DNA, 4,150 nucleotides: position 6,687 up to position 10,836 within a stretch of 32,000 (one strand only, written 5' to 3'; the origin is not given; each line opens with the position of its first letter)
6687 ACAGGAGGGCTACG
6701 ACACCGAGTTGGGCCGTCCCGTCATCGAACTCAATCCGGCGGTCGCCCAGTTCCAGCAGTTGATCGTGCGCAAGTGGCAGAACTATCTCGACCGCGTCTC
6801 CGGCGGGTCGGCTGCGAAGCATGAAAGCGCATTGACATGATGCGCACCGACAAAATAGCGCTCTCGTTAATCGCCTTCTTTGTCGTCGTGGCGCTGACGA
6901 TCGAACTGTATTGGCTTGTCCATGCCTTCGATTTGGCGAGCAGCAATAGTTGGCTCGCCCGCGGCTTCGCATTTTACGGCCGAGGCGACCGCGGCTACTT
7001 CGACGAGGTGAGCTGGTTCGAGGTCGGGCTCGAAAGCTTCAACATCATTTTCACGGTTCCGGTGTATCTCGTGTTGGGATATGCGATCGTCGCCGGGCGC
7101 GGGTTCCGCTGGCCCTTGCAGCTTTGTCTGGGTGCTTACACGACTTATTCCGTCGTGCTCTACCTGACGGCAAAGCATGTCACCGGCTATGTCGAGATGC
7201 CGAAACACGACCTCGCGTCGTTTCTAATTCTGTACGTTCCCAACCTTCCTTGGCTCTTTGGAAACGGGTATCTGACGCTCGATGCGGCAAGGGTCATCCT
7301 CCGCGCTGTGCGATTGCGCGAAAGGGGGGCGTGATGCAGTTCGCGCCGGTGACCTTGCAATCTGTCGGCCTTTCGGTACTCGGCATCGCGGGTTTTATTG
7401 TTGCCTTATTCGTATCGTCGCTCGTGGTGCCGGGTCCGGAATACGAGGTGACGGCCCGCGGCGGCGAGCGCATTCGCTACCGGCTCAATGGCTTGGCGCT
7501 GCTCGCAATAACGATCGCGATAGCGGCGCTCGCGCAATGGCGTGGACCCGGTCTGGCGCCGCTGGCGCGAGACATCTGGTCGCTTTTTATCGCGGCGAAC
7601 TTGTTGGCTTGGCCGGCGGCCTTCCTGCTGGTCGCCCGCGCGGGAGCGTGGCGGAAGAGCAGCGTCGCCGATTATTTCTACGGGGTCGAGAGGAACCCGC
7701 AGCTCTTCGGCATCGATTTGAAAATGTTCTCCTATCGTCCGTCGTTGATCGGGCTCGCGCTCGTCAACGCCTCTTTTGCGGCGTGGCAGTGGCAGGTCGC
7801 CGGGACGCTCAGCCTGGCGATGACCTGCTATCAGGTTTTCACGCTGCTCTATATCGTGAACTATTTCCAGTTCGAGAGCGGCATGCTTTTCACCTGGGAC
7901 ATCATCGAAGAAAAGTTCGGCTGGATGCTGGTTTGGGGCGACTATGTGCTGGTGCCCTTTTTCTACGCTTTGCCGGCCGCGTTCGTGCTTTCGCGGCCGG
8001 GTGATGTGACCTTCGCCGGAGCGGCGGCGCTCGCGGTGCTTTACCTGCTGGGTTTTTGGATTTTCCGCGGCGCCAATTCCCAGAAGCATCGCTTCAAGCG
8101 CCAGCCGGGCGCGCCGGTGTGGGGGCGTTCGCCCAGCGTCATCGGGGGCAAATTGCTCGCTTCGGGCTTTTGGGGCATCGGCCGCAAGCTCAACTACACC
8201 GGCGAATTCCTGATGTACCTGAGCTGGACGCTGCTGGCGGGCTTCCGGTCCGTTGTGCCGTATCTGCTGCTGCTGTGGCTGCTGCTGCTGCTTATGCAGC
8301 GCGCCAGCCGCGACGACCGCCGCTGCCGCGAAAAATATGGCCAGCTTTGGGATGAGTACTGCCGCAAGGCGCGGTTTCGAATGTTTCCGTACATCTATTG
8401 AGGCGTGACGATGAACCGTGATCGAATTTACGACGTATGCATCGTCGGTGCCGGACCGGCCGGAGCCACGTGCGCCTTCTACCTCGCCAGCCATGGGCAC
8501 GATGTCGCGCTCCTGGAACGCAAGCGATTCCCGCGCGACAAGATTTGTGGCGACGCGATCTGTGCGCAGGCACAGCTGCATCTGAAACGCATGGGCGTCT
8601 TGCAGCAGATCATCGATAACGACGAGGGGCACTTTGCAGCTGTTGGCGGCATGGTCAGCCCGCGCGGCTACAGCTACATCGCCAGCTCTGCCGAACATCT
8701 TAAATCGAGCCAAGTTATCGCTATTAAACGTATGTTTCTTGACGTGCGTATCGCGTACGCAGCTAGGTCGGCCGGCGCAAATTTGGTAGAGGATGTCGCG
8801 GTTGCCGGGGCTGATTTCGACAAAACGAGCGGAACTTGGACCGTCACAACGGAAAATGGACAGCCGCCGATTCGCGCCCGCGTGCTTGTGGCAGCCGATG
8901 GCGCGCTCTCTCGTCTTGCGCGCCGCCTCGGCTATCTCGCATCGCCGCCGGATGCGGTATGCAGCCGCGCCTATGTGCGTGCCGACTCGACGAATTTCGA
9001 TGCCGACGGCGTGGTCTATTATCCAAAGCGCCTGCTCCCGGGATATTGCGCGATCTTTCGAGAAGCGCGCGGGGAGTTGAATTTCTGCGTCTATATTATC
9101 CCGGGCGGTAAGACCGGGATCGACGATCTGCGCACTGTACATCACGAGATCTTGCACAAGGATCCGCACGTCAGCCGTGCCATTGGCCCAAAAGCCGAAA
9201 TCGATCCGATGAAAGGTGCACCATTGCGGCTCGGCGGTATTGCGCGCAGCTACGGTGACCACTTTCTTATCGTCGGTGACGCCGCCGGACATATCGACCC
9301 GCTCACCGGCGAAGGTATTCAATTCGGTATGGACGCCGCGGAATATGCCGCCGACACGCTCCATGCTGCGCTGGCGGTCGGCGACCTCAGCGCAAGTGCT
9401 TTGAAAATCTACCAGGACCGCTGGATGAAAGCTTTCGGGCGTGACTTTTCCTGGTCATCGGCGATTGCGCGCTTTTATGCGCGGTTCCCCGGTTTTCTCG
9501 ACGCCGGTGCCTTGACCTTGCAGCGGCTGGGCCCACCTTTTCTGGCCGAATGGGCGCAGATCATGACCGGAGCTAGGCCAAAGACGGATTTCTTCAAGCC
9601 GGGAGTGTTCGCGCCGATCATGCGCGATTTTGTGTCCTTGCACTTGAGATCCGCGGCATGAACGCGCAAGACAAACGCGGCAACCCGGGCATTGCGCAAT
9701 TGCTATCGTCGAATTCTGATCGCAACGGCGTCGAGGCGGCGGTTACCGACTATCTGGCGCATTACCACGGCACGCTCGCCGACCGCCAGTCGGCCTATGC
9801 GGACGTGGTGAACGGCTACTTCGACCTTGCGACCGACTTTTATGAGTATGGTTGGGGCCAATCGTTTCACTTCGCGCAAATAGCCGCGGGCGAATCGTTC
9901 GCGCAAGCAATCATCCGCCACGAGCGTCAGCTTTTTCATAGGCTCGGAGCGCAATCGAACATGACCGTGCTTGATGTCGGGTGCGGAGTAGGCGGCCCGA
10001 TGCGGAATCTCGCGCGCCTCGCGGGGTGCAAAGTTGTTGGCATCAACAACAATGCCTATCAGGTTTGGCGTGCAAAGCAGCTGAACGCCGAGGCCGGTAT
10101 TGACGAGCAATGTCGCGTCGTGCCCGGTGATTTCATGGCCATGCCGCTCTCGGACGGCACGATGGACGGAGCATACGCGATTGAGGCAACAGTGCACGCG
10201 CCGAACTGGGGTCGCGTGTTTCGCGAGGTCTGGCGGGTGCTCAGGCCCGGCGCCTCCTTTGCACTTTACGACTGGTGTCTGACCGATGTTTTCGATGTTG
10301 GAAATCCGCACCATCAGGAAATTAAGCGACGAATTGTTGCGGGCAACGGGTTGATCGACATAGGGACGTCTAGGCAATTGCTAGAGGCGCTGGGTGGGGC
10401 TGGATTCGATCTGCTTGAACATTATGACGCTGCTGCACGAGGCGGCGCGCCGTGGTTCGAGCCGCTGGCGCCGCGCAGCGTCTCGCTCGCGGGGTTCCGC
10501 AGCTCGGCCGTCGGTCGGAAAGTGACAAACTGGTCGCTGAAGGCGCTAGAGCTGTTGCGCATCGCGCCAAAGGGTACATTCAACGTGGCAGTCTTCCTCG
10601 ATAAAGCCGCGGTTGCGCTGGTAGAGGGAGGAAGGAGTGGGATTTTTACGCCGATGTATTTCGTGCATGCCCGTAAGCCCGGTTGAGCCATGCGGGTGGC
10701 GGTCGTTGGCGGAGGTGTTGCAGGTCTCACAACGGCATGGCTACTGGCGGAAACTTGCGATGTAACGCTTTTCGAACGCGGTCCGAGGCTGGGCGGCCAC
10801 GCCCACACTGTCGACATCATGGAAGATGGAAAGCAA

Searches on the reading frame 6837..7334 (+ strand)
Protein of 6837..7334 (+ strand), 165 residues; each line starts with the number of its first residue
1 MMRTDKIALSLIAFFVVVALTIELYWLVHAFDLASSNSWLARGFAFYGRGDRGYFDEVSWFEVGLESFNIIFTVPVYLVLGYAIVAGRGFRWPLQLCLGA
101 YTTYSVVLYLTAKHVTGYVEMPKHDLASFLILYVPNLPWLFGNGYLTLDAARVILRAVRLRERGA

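Call 5: search_protein_families(library=pfam, proteins=[window:6837-7334:+], max_evalue=0.01)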
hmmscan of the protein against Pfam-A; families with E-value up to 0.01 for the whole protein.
window:6837-7334:+ (165 aa): 1 family
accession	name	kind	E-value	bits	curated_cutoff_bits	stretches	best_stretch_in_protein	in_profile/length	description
PF05241.17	EBP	-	8.7e-08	32.9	25.7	1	43-149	5-112/113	EXPERA (EXPanded EBP superfamily)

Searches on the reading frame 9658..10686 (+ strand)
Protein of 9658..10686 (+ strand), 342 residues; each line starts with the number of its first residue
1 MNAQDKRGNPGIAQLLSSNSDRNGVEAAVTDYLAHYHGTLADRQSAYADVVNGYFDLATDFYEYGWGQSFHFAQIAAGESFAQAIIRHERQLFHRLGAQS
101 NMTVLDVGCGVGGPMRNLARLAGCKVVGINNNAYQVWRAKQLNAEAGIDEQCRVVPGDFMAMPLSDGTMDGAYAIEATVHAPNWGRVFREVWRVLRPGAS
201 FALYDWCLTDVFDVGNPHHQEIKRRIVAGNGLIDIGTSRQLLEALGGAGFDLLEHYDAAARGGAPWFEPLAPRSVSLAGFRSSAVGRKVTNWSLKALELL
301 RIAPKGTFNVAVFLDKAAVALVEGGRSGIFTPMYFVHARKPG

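Call 5: search_protein_families(library=pfam, proteins=[window:9658-10686:+], max_evalue=0.01)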
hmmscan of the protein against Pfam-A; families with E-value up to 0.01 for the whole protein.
window:9658-10686:+ (342 aa): 9 families
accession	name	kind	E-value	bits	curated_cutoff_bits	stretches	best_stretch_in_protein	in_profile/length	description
PF08498.15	Sterol_MT_C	-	6.8e-24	84.2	21.7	1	279-341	3-65/66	Sterol methyltransferase C-terminal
PF08241.18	Methyltransf_11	-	3e-18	66.7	21.2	1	105-202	1-94/95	Methyltransferase domain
PF13649.12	Methyltransf_25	-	3.5e-17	63.3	27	1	104-198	1-96/97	Methyltransferase domain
PF13847.12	Methyltransf_31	-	4e-13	49.7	27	1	99-207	2-113/145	Methyltransferase domain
PF13489.12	Methyltransf_23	-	8.5e-11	42.3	27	1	90-254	10-163/164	Methyltransferase domain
PF02353.26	CMAS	-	2.9e-10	40.3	27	1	48-204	7-165/273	Mycolic acid cyclopropane synthetase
PF08242.18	Methyltransf_12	-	2.8e-07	31.6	30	1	105-199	1-96/98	Methyltransferase domain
PF01209.24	Ubie_methyltran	-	2.9e-05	24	20.1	1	93-203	40-151/233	ubiE/COQ5 methyltransferase family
PF01728.25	FtsJ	-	0.0091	16.4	24.1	0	97-140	17-62/181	FtsJ-like methyltransferase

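Call 6: search_protein_families(library=ncbifam, proteins=[window:9658-10686:+], max_evalue=0.01)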
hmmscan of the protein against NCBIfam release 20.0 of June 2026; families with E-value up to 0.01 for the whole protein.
window:9658-10686:+ (342 aa): 29 families (the best 25 are shown)
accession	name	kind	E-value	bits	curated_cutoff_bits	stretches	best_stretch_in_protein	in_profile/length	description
NF041675.1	sarc_dimgly_tmase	equivalog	1.5e-21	77.5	550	1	58-254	21-214/278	sarcosine/dimethylglycine N-methyltransferase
NF045667.1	MTase_DVU1556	equivalog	3.6e-15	56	155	1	90-257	12-167/213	DVU_1556 family methyltransferase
NF045825.1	FAmtase_mtf2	equivalog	3.3e-11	42.9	400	1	87-205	42-160/248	fatty-acid O-methyltransferase Mtf2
NF040703.1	cyclopro_CfaB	exception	4.9e-11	42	650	1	43-198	99-258/393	C17 cyclopropane fatty acid synthase CfaB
NF045823.1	PthPhpthDimycoMt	equivalog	6.5e-11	41.9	300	1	87-206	50-169/256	phthiotriol/phenolphthiotriol dimycocerosates methyltransferase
NF041537.1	ArsM_AhpD_UU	exception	1.1e-08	34.3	510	1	102-213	78-190/345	arsenite methyltransferase/AhpD domain selenoprotein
NF008686.0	PRK11705.1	equivalog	1.6e-08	34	400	1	14-146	78-213/383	cyclopropane fatty acyl phospholipid synthase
NF007610.0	PRK10258.1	equivalog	1.9e-08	34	342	1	86-203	28-138/251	malonyl-ACP O-methyltransferase BioC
NF041943.1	GPPMT_Stmyces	equivalog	2.7e-08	34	400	1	94-214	70-190/272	geranyl diphosphate 2-C-methyltransferase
TIGR01934.1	MenG_MenH_UbiE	subfamily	1.1e-07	31.4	158.35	1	91-205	30-143/223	ubiquinone/menaquinone biosynthesis methyltransferase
NF008823.0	PRK11873.1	subfamily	9.2e-07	28.6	263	1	103-210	80-188/272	arsenite methyltransferase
NF053839.1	CPFASynBruc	equivalog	1.4e-06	27.6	600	1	77-205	151-278/410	cyclopropane fatty acid synthase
NF001244.0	PRK00216.1-5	equivalog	1.9e-06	27.4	216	1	90-205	38-155/236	bifunctional demethylmenaquinone methyltransferase/2-methoxy-6-polyprenyl-1,4-benzoquinol methylase UbiE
TIGR01983.1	UbiG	equivalog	3.9e-06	26.3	102.95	1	98-200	47-148/228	bifunctional 2-polyprenyl-6-hydroxyphenol methylase/3-demethylubiquinol 3-O-methyltransferase UbiG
NF001243.0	PRK00216.1-4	equivalog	7.3e-06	25.5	235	1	89-201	36-149/237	demethylmenaquinone methyltransferase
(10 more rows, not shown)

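Call 61: find_homologous_proteins(query=window:9658-10686:+, max_evalue=1e-60)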
Query window:9658-10686:+ (342 aa): 2816 proteins with E <= 1e-60 among 8000 candidates; the best 120 are listed.
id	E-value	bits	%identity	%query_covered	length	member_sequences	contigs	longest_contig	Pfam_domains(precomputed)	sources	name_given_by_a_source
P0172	5.5e-232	787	100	100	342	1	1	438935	PF13847.13,PF13489.13,PF02353.27,PF13649.13,PF08241.19,PF08242.19,PF08498.16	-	-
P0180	2.5e-156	538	70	100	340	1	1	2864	PF13847.13,PF13489.13,PF02353.27,PF13649.13,PF08241.19,PF08242.19,PF08498.16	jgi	jgi:sterol 24-C-methyltransferase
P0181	9.4e-154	530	69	100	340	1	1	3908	PF13847.13,PF13489.13,PF02353.27,PF13649.13,PF08241.19,PF08242.19,PF08498.16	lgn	-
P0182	2.4e-153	528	68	100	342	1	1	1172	PF13847.13,PF13489.13,PF02353.27,PF13649.13,PF08241.19,PF08242.19,PF08498.16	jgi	jgi:sterol 24-C-methyltransferase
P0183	4.7e-153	528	68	97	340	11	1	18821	PF13847.13,PF13489.13,PF02353.27,PF13649.13,PF01209.25,PF08241.19,PF08242.19,PF08498.16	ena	-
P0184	1.8e-148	512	67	100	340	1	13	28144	PF13847.13,PF13489.13,PF02353.27,PF13649.13,PF01209.25,PF08241.19,PF08242.19,PF08498.16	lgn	-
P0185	1.3e-147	510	65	100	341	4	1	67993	PF13847.13,PF13489.13,PF02353.27,PF13649.13,PF08241.19,PF08242.19,PF08498.16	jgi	jgi:sterol 24-C-methyltransferase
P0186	4.6e-147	508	70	93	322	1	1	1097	PF13847.13,PF13489.13,PF02353.27,PF13649.13,PF01209.25,PF08241.19,PF08242.19,PF08498.16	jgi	jgi:sterol 24-C-methyltransferase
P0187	1.1e-146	507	67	100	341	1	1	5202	PF13847.13,PF13489.13,PF02353.27,PF13649.13,PF01209.25,PF08241.19,PF08242.19,PF08498.16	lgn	-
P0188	1.4e-146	506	69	93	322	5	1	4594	PF13847.13,PF13489.13,PF02353.27,PF13649.13,PF01209.25,PF08241.19,PF08242.19,PF08498.16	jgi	jgi:sterol 24-C-methyltransferase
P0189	1.8e-142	493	64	100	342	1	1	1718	PF13847.13,PF13489.13,PF02353.27,PF13649.13,PF08241.19,PF08242.19,PF08498.16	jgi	jgi:sterol 24-C-methyltransferase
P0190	3.5e-135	469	65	97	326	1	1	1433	PF13847.13,PF13489.13,PF02353.27,PF13649.13,PF08241.19,PF08242.19,PF08498.16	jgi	jgi:sterol 24-C-methyltransferase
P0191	1.8e-133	463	61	99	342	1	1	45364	PF13847.13,PF13489.13,PF02353.27,PF13649.13,PF08241.19,PF08242.19,PF08498.16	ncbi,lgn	-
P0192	8.4e-125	435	57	98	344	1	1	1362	PF13847.13,PF13489.13,PF02353.27,PF13649.13,PF08241.19,PF08242.19,PF08498.16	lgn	-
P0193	7.7e-124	431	56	99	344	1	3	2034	PF13847.13,PF13489.13,PF02353.27,PF13649.13,PF01209.25,PF08241.19,PF08242.19,PF08498.16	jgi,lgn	jgi:sterol 24-C-methyltransferase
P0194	1.3e-122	427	55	99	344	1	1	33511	PF13847.13,PF13489.13,PF02353.27,PF13649.13,PF08241.19,PF08242.19,PF08498.16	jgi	jgi:sterol 24-C-methyltransferase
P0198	3.7e-118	413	56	99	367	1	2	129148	PF13847.13,PF13489.13,PF02353.27,PF13649.13,PF08241.19,PF08242.19,PF08498.16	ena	-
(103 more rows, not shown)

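Call 62: find_encoding_contigs(protein=P0191, flank=10000, max_places=1)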
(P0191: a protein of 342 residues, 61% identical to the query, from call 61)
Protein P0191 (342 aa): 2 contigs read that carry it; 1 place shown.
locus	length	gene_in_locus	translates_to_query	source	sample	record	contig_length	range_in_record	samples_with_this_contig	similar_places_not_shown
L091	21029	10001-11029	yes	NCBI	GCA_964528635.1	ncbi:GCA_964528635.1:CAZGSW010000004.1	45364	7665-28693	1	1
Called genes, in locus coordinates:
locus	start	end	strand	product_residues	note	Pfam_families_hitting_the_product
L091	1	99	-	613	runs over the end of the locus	PF00512:HisKA, PF02518:HATPase_c, PF00072:Response_reg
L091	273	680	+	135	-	-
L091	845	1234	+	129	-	-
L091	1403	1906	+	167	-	-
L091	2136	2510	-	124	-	PF13683:rve_3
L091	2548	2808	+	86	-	-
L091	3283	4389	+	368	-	PF00355:Rieske, PF19112:VanA_C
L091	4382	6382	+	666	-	PF00432:Prenyltrans (faint), PF13249:SQHop_cyclase_N, PF13243:SQHop_cyclase_C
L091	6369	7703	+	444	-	PF01266:DAO (faint), PF01494:FAD_binding_3, PF04820:Trp_halogenase (faint), PF07992:Pyr_redox_2 (weak), PF12831:FAD_oxidored (weak), PF13450:NAD_binding_8 (faint), PF08491:SE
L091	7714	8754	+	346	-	PF01073:3Beta_HSD, PF01370:Epimerase, PF02719:Polysacc_synt_2, PF04321:RmlD_sub_bind (weak), PF05368:NmrA, PF13460:NAD_binding_10, PF16363:GDP_Man_Dehyd, PF07993:NAD_binding_4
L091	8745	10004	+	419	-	PF00890:FAD_binding_2 (faint), PF01266:DAO, PF01494:FAD_binding_3, PF01946:Thi4 (faint), PF04820:Trp_halogenase (faint), PF07992:Pyr_redox_2 (weak), PF13450:NAD_binding_8 (weak)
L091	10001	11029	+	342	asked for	PF02353:CMAS, PF13489:Methyltransf_23, PF08241:Methyltransf_11, PF08242:Methyltransf_12, PF13649:Methyltransf_25, PF13847:Methyltransf_31, PF08498:Sterol_MT_C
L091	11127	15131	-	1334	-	-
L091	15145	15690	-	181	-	-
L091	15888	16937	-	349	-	PF00196:GerE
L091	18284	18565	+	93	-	-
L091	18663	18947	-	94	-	-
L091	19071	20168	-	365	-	PF13177:DNA_pol3_delta2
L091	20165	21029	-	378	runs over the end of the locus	-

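Call 63: find_encoding_contigs(protein=P0198, flank=10000, max_places=1)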
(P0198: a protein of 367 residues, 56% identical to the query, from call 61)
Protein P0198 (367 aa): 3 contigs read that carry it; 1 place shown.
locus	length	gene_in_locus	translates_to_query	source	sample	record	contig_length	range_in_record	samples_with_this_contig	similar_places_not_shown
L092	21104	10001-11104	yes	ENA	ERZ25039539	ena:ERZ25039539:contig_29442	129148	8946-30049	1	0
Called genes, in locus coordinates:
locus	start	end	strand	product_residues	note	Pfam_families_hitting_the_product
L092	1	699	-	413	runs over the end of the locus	-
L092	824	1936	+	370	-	PF00355:Rieske, PF19112:VanA_C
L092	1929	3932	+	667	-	PF00432:Prenyltrans (faint), PF13249:SQHop_cyclase_N, PF13243:SQHop_cyclase_C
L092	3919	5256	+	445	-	PF00890:FAD_binding_2 (faint), PF01266:DAO (faint), PF01494:FAD_binding_3, PF12831:FAD_oxidored (faint), PF08491:SE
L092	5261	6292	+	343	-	PF01073:3Beta_HSD, PF01370:Epimerase, PF02719:Polysacc_synt_2 (weak), PF04321:RmlD_sub_bind (weak), PF05368:NmrA (weak), PF13460:NAD_binding_10, PF16363:GDP_Man_Dehyd, PF07993:NAD_binding_4 (weak)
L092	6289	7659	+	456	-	PF00067:p450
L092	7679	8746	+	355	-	PF01222:ERG4_ERG24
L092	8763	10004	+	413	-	PF01266:DAO (weak), PF01494:FAD_binding_3, PF04820:Trp_halogenase (faint), PF05834:Lycopene_cycl (faint), PF07992:Pyr_redox_2 (weak), PF13450:NAD_binding_8 (weak)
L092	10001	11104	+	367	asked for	PF02353:CMAS, PF13489:Methyltransf_23, PF13847:Methyltransf_31, PF08241:Methyltransf_11, PF08242:Methyltransf_12, PF13649:Methyltransf_25, PF08498:Sterol_MT_C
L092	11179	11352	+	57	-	-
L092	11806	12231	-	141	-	PF00589:Phage_integrase (weak)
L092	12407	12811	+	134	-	PF01609:DDE_Tnp_1 (weak), PF13586:DDE_Tnp_1_2 (weak)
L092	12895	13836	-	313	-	PF00126:HTH_1, PF03466:LysR_substrate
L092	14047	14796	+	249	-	PF13531:SBP_bac_11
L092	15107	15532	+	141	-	PF13924:Lipocalin_5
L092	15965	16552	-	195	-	PF01494:FAD_binding_3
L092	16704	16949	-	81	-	-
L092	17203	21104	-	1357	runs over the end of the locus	PF00501:AMP-binding, PF13193:AMP-binding_C (weak), PF00550:PP-binding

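Call 64: find_encoding_contigs(protein=P0194, flank=10000, max_places=1)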
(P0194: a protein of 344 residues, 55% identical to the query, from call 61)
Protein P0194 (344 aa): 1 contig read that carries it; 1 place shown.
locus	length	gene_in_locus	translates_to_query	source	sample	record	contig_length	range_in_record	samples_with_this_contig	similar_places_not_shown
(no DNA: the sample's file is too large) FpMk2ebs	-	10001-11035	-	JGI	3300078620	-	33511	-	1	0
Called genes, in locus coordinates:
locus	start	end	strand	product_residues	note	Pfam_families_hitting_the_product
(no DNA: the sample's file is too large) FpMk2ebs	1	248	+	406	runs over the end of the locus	PF02515:CoA_transf_3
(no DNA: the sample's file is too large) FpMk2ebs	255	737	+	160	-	PF01575:MaoC_dehydratas, PF13452:FAS1_DH_region (weak)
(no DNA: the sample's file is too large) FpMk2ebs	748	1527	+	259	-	PF00378:ECH_1, PF16113:ECH_2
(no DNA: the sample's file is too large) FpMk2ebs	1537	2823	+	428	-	PF01222:ERG4_ERG24, PF06966:DUF1295 (faint)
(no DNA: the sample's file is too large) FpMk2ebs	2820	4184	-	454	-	PF00070:Pyr_redox (faint), PF01266:DAO (faint), PF01494:FAD_binding_3, PF05834:Lycopene_cycl (faint), PF07992:Pyr_redox_2 (faint), PF12831:FAD_oxidored (weak), PF08491:SE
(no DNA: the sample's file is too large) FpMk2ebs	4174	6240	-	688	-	PF00432:Prenyltrans (faint), PF13249:SQHop_cyclase_N, PF13243:SQHop_cyclase_C, PF07678:TED_complement (weak), PF13249:SQHop_cyclase_N (weak)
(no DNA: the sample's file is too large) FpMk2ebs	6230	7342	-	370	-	PF00355:Rieske, PF19112:VanA_C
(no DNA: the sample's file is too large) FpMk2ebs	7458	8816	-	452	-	PF00067:p450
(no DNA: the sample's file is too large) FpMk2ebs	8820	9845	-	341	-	PF01073:3Beta_HSD, PF01370:Epimerase, PF02719:Polysacc_synt_2, PF04321:RmlD_sub_bind (weak), PF05368:NmrA, PF13460:NAD_binding_10, PF16363:GDP_Man_Dehyd, PF07993:NAD_binding_4 (weak)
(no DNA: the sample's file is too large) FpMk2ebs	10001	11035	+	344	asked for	PF02353:CMAS, PF13489:Methyltransf_23, PF08241:Methyltransf_11, PF08242:Methyltransf_12, PF13649:Methyltransf_25, PF13847:Methyltransf_31, PF08498:Sterol_MT_C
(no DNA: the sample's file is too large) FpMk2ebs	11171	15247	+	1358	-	PF12770:CHAT, PF13191:AAA_16, PF13424:TPR_12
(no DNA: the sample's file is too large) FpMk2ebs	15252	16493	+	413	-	PF05990:DUF900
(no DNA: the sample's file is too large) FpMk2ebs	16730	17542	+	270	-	PF13230:GATase_4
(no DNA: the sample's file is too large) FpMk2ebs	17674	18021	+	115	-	PF01740:STAS, PF13466:STAS_2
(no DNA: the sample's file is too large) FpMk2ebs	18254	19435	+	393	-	PF00072:Response_reg, PF07228:SpoIIE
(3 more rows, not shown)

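Call 66: search_protein_families(library=pfam, proteins=[L091:11127-15131:-], max_evalue=0.01)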
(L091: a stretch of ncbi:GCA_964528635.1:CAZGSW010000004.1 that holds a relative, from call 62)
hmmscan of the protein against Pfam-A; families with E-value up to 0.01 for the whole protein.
L091:11127-15131:- (1334 aa): 3 families
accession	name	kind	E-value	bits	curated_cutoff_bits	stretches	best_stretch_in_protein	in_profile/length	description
PF04513.17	Baculo_PEP_C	-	0.00036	21.1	38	0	1032-1116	41-128/140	Baculovirus polyhedron envelope protein, PEP, C terminus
PF06247.17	Plasmod_Pvs28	-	0.005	17.3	26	0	1221-1241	19-40/41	Pvs28 EGF domain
PF05659.16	RPW8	-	0.0061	16.6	30.4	0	493-584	4-88/139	Arabidopsis broad-spectrum mildew resistance protein RPW8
